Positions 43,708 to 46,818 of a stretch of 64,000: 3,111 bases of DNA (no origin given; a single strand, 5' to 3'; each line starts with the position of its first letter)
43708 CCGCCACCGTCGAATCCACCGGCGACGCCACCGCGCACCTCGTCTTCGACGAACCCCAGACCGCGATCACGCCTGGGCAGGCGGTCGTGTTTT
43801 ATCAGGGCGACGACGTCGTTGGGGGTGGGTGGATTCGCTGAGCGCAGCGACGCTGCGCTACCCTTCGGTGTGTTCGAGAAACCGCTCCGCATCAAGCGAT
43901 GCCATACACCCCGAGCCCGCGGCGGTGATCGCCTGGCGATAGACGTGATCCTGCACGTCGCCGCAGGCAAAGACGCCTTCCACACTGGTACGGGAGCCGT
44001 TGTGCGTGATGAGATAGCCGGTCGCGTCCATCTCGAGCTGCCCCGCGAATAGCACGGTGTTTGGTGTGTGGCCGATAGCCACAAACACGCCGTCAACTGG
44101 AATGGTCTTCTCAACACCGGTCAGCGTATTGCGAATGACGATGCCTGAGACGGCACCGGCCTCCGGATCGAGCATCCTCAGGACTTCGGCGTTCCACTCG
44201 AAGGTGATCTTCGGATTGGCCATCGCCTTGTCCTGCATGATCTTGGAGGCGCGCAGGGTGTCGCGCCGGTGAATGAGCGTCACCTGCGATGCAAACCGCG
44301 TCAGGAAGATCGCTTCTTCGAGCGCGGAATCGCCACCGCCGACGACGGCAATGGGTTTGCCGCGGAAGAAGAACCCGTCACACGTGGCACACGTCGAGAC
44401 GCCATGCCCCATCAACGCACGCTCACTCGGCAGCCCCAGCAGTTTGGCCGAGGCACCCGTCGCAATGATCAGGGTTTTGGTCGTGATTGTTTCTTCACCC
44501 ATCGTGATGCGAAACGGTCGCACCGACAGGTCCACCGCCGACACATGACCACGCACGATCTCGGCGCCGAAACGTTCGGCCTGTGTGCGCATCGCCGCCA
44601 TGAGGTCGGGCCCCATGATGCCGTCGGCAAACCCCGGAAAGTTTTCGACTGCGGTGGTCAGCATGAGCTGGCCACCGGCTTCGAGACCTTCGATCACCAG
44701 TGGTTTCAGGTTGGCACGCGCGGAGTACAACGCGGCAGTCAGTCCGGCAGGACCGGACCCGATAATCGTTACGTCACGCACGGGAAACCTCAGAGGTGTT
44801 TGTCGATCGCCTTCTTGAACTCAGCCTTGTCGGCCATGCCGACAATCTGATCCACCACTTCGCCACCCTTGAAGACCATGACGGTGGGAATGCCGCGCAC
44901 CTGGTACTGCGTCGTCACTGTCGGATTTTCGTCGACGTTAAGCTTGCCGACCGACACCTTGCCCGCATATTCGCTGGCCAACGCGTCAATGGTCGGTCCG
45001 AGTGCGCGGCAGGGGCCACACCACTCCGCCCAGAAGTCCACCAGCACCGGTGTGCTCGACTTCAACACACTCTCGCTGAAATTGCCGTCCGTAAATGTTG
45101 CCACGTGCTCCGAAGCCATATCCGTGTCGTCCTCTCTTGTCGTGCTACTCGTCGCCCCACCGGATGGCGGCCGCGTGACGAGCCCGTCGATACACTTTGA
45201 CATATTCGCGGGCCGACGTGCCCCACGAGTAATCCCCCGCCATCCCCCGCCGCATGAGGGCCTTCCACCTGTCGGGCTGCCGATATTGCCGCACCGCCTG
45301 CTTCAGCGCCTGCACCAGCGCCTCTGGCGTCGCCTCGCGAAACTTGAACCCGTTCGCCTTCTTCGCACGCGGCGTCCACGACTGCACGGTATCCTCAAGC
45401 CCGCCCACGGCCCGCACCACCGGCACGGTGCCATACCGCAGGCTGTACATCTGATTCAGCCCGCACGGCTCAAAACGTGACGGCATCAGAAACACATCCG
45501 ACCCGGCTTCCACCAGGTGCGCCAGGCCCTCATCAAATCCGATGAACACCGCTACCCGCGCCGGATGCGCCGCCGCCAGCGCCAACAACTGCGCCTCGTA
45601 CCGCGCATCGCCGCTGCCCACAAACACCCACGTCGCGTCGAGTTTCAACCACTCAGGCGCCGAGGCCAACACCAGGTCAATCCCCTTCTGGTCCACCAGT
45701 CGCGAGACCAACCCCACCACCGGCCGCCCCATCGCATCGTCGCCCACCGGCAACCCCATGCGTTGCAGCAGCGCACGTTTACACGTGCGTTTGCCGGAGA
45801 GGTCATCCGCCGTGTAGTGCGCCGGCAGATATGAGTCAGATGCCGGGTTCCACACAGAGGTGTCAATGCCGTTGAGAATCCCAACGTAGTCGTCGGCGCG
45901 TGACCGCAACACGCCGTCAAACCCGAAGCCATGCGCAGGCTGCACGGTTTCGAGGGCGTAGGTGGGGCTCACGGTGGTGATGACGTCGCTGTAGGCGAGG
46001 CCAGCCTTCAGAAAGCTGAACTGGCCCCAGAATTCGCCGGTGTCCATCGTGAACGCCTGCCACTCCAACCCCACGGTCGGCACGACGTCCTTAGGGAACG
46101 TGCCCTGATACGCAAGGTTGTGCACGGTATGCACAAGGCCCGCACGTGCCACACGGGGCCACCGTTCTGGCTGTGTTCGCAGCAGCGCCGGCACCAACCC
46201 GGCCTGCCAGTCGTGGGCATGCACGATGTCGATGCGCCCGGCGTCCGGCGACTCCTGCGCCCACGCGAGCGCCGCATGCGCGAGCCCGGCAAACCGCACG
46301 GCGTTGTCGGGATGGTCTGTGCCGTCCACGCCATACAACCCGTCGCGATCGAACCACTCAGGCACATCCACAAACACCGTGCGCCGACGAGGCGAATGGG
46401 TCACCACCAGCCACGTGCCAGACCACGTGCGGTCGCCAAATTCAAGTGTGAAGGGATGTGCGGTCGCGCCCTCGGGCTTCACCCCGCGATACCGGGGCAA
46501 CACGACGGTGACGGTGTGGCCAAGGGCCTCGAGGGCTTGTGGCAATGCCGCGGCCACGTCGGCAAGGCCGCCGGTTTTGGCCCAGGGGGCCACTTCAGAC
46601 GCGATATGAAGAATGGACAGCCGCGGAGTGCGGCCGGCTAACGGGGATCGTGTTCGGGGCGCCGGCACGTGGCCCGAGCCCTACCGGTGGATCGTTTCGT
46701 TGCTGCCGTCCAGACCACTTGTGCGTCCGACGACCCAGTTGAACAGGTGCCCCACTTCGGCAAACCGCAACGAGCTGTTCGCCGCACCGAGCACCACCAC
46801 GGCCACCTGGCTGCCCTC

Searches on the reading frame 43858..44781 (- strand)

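Call 80: search_protein_families(library=pfam, proteins=[window:43858-44781:-], max_evalue=0.00001)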
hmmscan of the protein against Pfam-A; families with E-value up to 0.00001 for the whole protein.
window:43858-44781:- (307 aa): 6 families
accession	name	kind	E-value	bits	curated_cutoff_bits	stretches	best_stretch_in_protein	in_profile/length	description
PF07992.20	Pyr_redox_2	-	3e-53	181.6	26.1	1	3-291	2-291/291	Pyridine nucleotide-disulphide oxidoreductase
PF00070.33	Pyr_redox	-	5.5e-19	68.9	22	1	144-217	2-80/82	Pyridine nucleotide-disulphide oxidoreductase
PF13738.12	Pyr_redox_3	-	5.2e-18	65.8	30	1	79-274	103-305/305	Pyridine nucleotide-disulphide oxidoreductase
PF01266.30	DAO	-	4.4e-10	40.1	27.9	0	58-247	149-334/353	FAD dependent oxidoreductase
PF03486.20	HI0933_like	-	4.7e-07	29.9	50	0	3-40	2-39/244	HI0933-like protein Rossmann domain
PF00890.30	FAD_binding_2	-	9e-06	25.6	20.4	0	3-41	1-40/414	FAD binding domain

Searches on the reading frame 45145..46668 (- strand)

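Call 80: search_protein_families(library=pfam, proteins=[window:45145-46668:-], max_evalue=0.00001)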
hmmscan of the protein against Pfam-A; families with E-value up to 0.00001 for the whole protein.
window:45145-46668:- (507 aa): 4 families
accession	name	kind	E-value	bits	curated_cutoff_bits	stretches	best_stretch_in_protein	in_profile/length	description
PF08323.17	Glyco_transf_5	-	3.8e-73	246.5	22.7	1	19-255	2-238/239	Starch synthase catalytic domain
PF00534.26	Glycos_transf_1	-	4.4e-17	62.6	26.4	1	314-469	14-166/172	Glycosyl transferases group 1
PF13692.12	Glyco_trans_1_4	-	4.4e-13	50.1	27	1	315-459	1-140/142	Glycosyl transferases group 1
PF13439.12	Glyco_transf_4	-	4.3e-09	37.1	28.5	1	33-237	2-144/170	Glycosyltransferase Family 4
